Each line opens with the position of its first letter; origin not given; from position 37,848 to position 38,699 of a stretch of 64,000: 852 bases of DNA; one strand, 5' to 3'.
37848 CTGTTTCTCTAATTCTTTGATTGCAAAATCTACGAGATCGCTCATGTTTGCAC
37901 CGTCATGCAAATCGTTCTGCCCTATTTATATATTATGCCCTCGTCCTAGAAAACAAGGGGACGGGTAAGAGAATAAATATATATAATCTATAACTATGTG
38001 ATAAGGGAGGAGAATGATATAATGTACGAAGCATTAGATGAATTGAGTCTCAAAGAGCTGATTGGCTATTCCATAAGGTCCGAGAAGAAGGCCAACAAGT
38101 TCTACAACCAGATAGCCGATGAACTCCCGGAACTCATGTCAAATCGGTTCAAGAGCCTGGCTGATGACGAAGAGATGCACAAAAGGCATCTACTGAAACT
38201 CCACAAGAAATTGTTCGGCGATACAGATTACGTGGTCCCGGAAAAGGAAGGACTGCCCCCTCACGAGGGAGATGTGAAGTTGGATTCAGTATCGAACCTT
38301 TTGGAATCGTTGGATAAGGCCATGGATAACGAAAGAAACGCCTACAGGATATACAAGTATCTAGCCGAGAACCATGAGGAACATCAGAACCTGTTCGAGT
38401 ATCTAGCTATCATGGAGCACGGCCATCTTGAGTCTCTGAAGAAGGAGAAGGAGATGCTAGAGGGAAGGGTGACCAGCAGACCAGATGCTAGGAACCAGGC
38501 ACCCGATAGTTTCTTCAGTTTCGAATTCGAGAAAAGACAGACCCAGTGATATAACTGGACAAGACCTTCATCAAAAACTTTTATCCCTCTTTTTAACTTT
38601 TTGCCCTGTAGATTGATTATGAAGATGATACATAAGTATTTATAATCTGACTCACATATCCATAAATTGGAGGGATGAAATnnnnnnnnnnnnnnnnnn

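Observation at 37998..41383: Tandem array of four ferritin-like diiron paralogs, three with a conserved C-terminal FEFEKRQ(T/I)Q tail and their own conserved promoter box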

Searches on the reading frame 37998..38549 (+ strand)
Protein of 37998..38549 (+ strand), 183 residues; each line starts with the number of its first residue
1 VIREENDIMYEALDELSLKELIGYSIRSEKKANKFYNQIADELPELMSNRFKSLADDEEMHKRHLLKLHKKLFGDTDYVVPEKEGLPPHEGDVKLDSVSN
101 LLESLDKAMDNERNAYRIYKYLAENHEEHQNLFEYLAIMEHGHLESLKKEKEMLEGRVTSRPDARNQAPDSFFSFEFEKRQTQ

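Call 3: search_protein_families(library=pfam, proteins=[window:37998-38549:+], max_evalue=0.1)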
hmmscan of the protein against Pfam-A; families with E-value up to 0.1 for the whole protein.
window:37998-38549:+ (183 aa): 1 family
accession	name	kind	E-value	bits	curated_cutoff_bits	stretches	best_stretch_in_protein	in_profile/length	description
PF02915.23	Rubrerythrin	-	1.4e-20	74.5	22.8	1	20-150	1-136/137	Rubrerythrin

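Call 4: search_protein_families(library=ncbifam, proteins=[window:37998-38549:+], max_evalue=0.1)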
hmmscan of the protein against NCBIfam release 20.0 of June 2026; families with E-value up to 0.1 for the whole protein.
window:37998-38549:+ (183 aa): 2 families
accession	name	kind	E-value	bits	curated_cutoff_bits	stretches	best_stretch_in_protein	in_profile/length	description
NF045676.1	FeExpMbfA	equivalog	5.4e-09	35.9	450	1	12-151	3-148/318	iron exporter MbfA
TIGR04059.1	Ald_deCOase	equivalog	0.033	14.1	222.65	0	26-72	20-65/220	aldehyde oxygenase (deformylating)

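Call 9: find_homologous_proteins(query=window:38022-38549:+, max_evalue=0.001)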
Query window:38022-38549:+ (175 aa): 17 proteins with E <= 0.001 among 117 candidates.
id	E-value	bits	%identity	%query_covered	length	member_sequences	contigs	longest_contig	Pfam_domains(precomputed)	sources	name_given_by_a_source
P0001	5.4e-108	377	100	100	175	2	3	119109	PF02915.24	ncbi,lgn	-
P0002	8.1e-94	330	86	100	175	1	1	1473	PF02915.24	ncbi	-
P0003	6.9e-68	246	63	100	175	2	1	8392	PF02915.24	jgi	-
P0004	3.2e-67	244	62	100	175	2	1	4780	PF02915.24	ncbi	ncbi:MAG: ferritin family protein [Thermoplasmatota archaeon]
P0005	1.8e-62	229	62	100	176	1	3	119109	PF02915.24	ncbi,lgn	-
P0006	8.8e-62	226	58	100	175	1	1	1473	PF02915.24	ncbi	-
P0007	1.9e-60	222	59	98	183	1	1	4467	PF02915.24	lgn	-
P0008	6.4e-60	220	62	98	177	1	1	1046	PF02915.24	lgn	-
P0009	1.8e-58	216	58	100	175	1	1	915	PF02915.24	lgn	-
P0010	7.7e-54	200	55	99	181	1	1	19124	PF02915.24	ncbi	-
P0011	1.6e-53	199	54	100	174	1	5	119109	PF02915.24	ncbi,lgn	-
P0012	1.9e-52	196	54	99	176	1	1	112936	PF02915.24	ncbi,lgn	-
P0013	1.4e-51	193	56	94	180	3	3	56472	PF02915.24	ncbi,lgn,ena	-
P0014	1.9e-51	193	55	100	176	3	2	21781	PF02915.24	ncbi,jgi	-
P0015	6.9e-46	175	55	84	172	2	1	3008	PF02915.24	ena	-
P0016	2.0e-41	160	53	86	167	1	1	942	PF02915.24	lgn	-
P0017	7.8e-40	155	53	84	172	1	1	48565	PF02915.24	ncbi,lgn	ncbi:MAG: ferritin family protein [Candidatus Bipolaricaulia bacterium]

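Call 11: find_encoding_contigs(protein=P0001, flank=10000, max_places=4)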
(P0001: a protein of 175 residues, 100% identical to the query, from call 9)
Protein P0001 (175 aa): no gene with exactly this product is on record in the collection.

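Call 13: find_encoding_contigs(protein=P0011, flank=10000, max_places=5)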
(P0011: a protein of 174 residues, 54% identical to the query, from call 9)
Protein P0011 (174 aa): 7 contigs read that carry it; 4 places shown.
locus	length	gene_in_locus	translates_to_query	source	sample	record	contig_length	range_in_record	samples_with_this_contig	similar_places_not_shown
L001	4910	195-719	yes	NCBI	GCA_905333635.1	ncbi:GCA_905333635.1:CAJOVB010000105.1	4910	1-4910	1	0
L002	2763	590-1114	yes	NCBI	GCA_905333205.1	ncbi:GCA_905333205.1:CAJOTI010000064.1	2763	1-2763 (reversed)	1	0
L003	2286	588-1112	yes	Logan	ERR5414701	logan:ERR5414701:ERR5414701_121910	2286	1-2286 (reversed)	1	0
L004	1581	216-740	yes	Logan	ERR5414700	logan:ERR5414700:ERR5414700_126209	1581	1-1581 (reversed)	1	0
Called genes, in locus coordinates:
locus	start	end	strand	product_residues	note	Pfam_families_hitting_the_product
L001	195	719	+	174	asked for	PF02915:Rubrerythrin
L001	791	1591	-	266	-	-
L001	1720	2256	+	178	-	PF02915:Rubrerythrin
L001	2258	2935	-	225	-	PF01902:Diphthami_syn_2_N, PF28410:Diphthami_syn_2_C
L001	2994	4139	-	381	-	PF00571:CBS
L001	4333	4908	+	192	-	?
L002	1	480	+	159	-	?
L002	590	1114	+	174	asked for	PF02915:Rubrerythrin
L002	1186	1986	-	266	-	-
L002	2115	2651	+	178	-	PF02915:Rubrerythrin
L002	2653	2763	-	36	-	?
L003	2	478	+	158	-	?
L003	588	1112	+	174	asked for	PF02915:Rubrerythrin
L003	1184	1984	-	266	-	-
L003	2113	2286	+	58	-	?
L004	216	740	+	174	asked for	PF02915:Rubrerythrin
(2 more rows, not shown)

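Call 14: find_encoding_contigs(protein=P0012, flank=10000, max_places=3)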
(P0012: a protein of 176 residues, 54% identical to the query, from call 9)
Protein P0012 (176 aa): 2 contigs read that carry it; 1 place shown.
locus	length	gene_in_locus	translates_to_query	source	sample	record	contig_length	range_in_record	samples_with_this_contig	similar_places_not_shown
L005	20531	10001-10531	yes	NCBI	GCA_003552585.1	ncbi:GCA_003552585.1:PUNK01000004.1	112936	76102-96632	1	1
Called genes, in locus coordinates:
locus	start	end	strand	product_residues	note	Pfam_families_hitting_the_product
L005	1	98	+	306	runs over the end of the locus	PF00294:PfkB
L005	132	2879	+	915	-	PF12895:ANAPC3 (weak), PF14559:TPR_19, PF13428:TPR_14 (weak), PF13432:TPR_16, PF00515:TPR_1, PF12895:ANAPC3 (weak), PF13432:TPR_16 (weak), PF00515:TPR_1, +14 more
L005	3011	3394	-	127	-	PF11433:DUF3198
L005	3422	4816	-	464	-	PF07992:Pyr_redox_2, PF13434:Lys_Orn_oxgnase (faint), PF13738:Pyr_redox_3, PF00070:Pyr_redox, PF02852:Pyr_redox_dim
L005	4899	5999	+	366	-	PF01571:GCV_T, PF08669:GCV_T_C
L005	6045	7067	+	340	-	PF05343:Peptidase_M42, PF02127:Peptidase_M18 (faint)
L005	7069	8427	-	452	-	PF01523:PmbA_TldD_1st (weak), PF19290:PmbA_TldD_2nd (weak), PF19289:PmbA_TldD_3rd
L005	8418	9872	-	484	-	PF01523:PmbA_TldD_1st, PF19290:PmbA_TldD_2nd, PF19289:PmbA_TldD_3rd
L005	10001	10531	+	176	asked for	PF02915:Rubrerythrin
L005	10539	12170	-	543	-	PF05960:DUF885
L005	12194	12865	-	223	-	PF01902:Diphthami_syn_2_N, PF28410:Diphthami_syn_2_C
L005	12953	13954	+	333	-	PF00850:Hist_deacetyl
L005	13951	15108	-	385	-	PF00571:CBS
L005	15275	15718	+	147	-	PF04343:DUF488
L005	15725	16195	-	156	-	-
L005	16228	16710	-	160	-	-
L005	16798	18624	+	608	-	PF02163:Peptidase_M50, PF07705:CARDB (faint)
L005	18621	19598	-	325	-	PF11599:AviRa (faint), PF01170:UPF0020, PF01555:N6_N4_Mtase (faint), PF05175:MTS, PF13847:Methyltransf_31 (weak)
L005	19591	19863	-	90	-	PF13192:Thioredoxin_3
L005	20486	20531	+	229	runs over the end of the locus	-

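Call 17: search_solved_structures(query=A3, max_evalue=0.01, show_alignments=2)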
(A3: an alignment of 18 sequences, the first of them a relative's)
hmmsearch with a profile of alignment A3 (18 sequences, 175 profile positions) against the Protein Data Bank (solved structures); distinct sequences matched with E-value up to 0.01: 2.
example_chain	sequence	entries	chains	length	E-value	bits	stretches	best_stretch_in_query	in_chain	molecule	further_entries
2fzf_A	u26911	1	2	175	1e-21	80.7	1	3-147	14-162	hypothetical protein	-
1vjx_A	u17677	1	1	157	1e-06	31.9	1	7-64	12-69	putative ferritin-like diiron-carboxylate protein TM1526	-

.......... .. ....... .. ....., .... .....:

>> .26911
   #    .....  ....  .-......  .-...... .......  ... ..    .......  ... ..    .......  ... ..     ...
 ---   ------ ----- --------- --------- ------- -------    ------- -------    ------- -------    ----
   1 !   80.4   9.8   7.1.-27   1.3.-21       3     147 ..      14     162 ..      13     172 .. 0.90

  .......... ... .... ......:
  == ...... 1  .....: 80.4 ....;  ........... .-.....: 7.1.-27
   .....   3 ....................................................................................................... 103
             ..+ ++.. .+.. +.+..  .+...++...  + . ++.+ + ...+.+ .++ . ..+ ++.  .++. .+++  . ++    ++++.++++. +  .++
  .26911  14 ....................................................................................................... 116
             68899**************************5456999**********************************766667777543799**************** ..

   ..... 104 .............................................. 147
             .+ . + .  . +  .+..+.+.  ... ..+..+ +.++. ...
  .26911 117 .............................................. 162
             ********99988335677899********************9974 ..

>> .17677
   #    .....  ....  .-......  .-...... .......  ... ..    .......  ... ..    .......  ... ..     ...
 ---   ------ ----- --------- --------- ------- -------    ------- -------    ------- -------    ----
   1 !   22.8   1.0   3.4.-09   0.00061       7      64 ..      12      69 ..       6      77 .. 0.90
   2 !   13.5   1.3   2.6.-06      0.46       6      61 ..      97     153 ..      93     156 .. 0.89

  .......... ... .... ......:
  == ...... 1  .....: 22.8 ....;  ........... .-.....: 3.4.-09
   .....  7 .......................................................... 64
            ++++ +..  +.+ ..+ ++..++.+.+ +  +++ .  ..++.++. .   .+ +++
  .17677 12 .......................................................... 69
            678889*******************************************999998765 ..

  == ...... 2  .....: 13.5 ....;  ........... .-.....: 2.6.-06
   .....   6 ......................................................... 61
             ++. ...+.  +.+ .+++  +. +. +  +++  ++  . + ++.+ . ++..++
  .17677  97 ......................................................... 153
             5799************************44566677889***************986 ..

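Call 23: predict_structure(alignment_id=A3)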
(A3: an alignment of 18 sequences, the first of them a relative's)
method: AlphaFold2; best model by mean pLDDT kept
length: 175 residues; sequences in the alignment: 18
mean_pLDDT: 87.0   pTM: 0.82
mean pLDDT of the five models: 87.0, 83.7, 83.2, 81.9, 81.1
residues with pLDDT >= 90: 104; 70-90: 55; 50-70: 14; < 50: 2
segments of 3 or more residues with pLDDT < 50: none
pLDDT, mean of each block of 10 residues (from residue 1): 86 94 93 87 95 98 93 77 69 90 94 96 97 97 87 80 67 49
secondary structure, 60 per line:
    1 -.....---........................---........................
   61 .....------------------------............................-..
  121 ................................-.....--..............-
elements in order: H2-6 H10-33 H37-65 H90-117 H119-152 H154-158 H161-174

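Call 24: search_protein_representatives(alignment_id=A3)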
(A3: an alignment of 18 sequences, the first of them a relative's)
Query: 18 sequences, 175 profile positions. Proteins with E-value up to 0.001 (for the whole library): 990; up to 1e-10: 104; up to 1e-30: 12. The best 150 are listed.
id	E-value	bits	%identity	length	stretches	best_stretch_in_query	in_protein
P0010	4.5e-73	261.0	-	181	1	1-173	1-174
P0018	2.8e-52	193.3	-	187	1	1-166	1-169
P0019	6.6e-51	188.8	-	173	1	1-155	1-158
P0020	5.2e-50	185.9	-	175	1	2-162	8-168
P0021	4.3e-49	182.9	-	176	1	1-163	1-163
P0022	3.1e-48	180.1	-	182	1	1-166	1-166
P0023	1.1e-47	178.3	-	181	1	1-169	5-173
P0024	1.2e-40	155.4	-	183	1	1-170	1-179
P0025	1.6e-38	148.5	-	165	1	2-158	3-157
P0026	3.4e-37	144.2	-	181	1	3-164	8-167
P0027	4.9e-35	137.1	-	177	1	3-167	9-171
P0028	5.8e-31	123.9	-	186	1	3-154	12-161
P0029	4.2e-29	117.8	-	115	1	58-153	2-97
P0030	1.6e-27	112.7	-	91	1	78-166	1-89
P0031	3.4e-27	111.6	-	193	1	1-110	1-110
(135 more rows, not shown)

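Call 27: find_related_loci(query=A3, collection=genome_contigs, flank=10000)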
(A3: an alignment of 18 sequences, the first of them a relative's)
Query A3 (175 aa) in genome_contigs; peptide patterns used: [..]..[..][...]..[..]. (x = any residue, [..] = any of these).
328 stretches matched a pattern; 25 encode a relative of the query (tblastn E <= 1e-3); 25 distinct loci.
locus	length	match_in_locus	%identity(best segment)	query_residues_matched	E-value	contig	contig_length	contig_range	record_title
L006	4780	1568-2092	62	1-175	1e-75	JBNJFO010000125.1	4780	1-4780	MAG: Thermoplasmatota archaeon isolate Y22_60dBSe2.bin.73 NODE_30046_length_4780_cov_6.814142, whole genome shotgun sequ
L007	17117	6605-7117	54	1-171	6e-60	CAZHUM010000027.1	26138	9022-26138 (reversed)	MAG TPA_asm: uncultured Thermoplasmata archaeon isolate SRP141376_co2_322 genome assembly, contig: NODE_3997_length_2613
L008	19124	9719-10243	55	1-174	9e-60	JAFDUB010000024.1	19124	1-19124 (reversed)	MAG: Thermoplasmata archaeon isolate HAP27 k141_675345_length_19124_cov_14.0000, whole genome shotgun sequence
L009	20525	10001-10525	54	1-174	8e-59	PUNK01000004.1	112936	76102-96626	MAG: Thermoplasmata archaeon isolate B1Sed10_191R1 B1-Sed10-C36, whole genome shotgun sequence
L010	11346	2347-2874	55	1-175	2e-58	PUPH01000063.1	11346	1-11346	MAG: Thermoplasmata archaeon isolate B1Sed10_107R1 B1-Sed10-C7818, whole genome shotgun sequence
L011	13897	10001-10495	56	1-165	7e-58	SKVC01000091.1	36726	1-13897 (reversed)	MAG: Thermoplasmata archaeon isolate CSSed162cmB_145 CSSed16-2cmB-1345, whole genome shotgun sequence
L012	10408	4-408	62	41-175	1e-57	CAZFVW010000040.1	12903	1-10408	MAG TPA_asm: uncultured Thermoplasmata archaeon isolate SRP141376_co2_58 genome assembly, contig: NODE_9414_length_12903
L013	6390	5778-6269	54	1-164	1e-56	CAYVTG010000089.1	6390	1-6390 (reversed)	MAG TPA_asm: uncultured Thermoplasmata archaeon isolate SRP141376_co2_395 genome assembly, contig: NODE_20715_length_639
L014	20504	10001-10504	54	1-167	3e-55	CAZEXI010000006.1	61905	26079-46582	MAG TPA_asm: uncultured Thermoplasmata archaeon isolate ERP127260_co1_32 genome assembly, contig: NODE_103_length_61905_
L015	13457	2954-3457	52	1-167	4e-53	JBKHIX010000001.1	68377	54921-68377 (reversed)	MAG: Thermoplasmata archaeon isolate D3M20_1 NODE_1_length_68377_cov_7.254559, whole genome shotgun sequence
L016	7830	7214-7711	51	1-164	2e-49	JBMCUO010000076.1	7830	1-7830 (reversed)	MAG: Candidatus Saliniplasma sp. isolate D4M11_23 NODE_5749_length_7830_cov_10.094534, whole genome shotgun sequence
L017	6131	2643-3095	53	1-148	9e-48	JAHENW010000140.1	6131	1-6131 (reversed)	MAG: Thermoplasmatota archaeon isolate BinSanityLC-kmean-bin_14-bin_0-refined_12 c_000009973315, whole genome shotgun se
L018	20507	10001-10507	55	1-168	1e-58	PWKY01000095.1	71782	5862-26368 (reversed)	MAG: Thermoplasmata archaeon isolate CSSed10_214 CS-Sed10-C240, whole genome shotgun sequence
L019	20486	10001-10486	48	5-165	9e-45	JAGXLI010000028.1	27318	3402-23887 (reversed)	MAG: Thermoplasmatota archaeon isolate GSL_GSL3510_12 NODE_181_length_27318_cov_10.0306, whole genome shotgun sequence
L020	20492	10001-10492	48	3-165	3e-44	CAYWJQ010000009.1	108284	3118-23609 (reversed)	MAG TPA_asm: uncultured Thermoplasmata archaeon isolate ERP127260_co1_25 genome assembly, contig: NODE_22_length_108284_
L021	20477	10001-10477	47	1-159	4e-44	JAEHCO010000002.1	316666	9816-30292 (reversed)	MAG: Methanobacteriota archaeon isolate SF.bin51 NODE_2_length_316666_cov_10.986323, whole genome shotgun sequence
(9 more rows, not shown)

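Call 28: fold_search(model_id=the predicted structure, library=pdb)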
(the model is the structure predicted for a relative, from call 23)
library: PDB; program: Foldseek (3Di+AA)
matches with E <= 10: 646; with E <= 0.001: 10
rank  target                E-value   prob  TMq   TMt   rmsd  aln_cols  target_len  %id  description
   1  2fzf_A                1.5e-05  1.00  0.75  0.82   2.3       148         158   31  Hypothetical Protein Pfu-1136390-001 From Pyrococcus furiosus (released 2006-02-21)
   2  5xx9_E                5.3e-04  1.00  0.53  0.57   5.0       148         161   18  Crystal structure of Bacterioferritin (released 2018-07-11)
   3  5xx9_A                5.9e-04  1.00  0.55  0.59   6.1       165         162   19  Crystal structure of Bacterioferritin (released 2018-07-11)
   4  3ghq_A                6.2e-04  1.00  0.49  0.54   5.9       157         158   15  Crystal Structure of E. coli W35F BFR mutant (released 2009-10-06)
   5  4am2_A                8.1e-04  1.00  0.56  0.61   4.6       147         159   18  Bacterioferritin from Blastochloris viridis (released 2012-10-31)
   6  5xx9_B                8.1e-04  1.00  0.53  0.58   5.0       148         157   18  Crystal structure of Bacterioferritin (released 2018-07-11)
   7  7y6f_C                8.1e-04  1.00  0.52  0.57   5.2       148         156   18  Cryo-EM structure of Apo form of ScBfr (released 2023-07-05)
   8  1jgc_A                8.5e-04  1.00  0.57  0.62   6.2       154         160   20  The 2.6 A Structure Resolution of Rhodobacter capsulatus Bacterioferritin with Metal-free Dinuclear Site and Heme Iron (released 2002-01-09)
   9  1bcf_A                9.0e-04  1.00  0.51  0.56   6.0       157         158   15  THE STRUCTURE OF A UNIQUE, TWO-FOLD SYMMETRIC, HAEM-BINDING SITE (released 1994-12-20)
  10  1vjx                  1.0e-03  1.00  0.60  0.69   5.7       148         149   20  Crystal structure of a putative ferritin-like diiron-carboxylate protein (tm1526) from thermotoga maritima at 2.30 A res (released 2004-04-13)
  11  4cmy_A                1.1e-03  1.00  0.55  0.58   7.5       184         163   17  Chlorobium tepidum Ferritin (released 2014-11-26)
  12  4cmy_V                1.1e-03  1.00  0.55  0.58   7.5       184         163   17  Chlorobium tepidum Ferritin (released 2014-11-26)
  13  4cvs                  1.2e-03  1.00  0.54  0.59   4.8       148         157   17  Structure of Apobacterioferritin Y45F variant (released 2014-08-20)
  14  2vxi_A                1.2e-03  1.00  0.57  0.63   5.4       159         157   16  The binding of heme and zinc in Escherichia coli Bacterioferritin (released 2008-11-04)
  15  2qqy                  1.3e-03  1.00  0.53  0.64   5.0       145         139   20  Crystal structure of ferritin like, diiron-carboxylate proteins from Bacillus anthracis str. Ames (released 2007-08-14)
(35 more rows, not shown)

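Call 34: search_protein_families(library=pfam, proteins=[L021:8845-9324:-, L021:9321-9809:-, L021:11858-12400:-, L005:10539-12170:-], max_evalue=0.001)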
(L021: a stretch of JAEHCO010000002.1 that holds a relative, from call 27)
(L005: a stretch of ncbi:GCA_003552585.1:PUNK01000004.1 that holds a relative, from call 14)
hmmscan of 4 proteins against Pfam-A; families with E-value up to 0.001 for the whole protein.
L021:8845-9324:- (159 aa): 2 families
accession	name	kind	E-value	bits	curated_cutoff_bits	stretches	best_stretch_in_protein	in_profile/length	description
PF00578.27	AhpC-TSA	-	1.3e-38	132.1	26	1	8-136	1-123/124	AhpC/TSA family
PF08534.16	Redoxin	-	6.7e-16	58.8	26.6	1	9-143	3-137/148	Redoxin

L021:9321-9809:- (162 aa): 2 families
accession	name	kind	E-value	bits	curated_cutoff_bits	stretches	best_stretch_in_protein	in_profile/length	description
PF00578.27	AhpC-TSA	-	1.9e-29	102.6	26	1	15-140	1-123/124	AhpC/TSA family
PF08534.16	Redoxin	-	9.3e-18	64.9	26.6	1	16-155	3-147/148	Redoxin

L021:11858-12400:- (180 aa): 1 family
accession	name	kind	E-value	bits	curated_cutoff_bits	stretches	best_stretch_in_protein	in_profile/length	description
PF00210.30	Ferritin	-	7.3e-43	146.3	24.5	1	16-152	2-142/142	Ferritin-like domain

L005:10539-12170:- (543 aa): 1 family
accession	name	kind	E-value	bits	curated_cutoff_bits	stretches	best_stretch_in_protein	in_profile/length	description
PF05960.17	DUF885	-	5.4e-91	307.2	32.4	1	27-537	1-532/532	Bacterial protein of unknown function (DUF885)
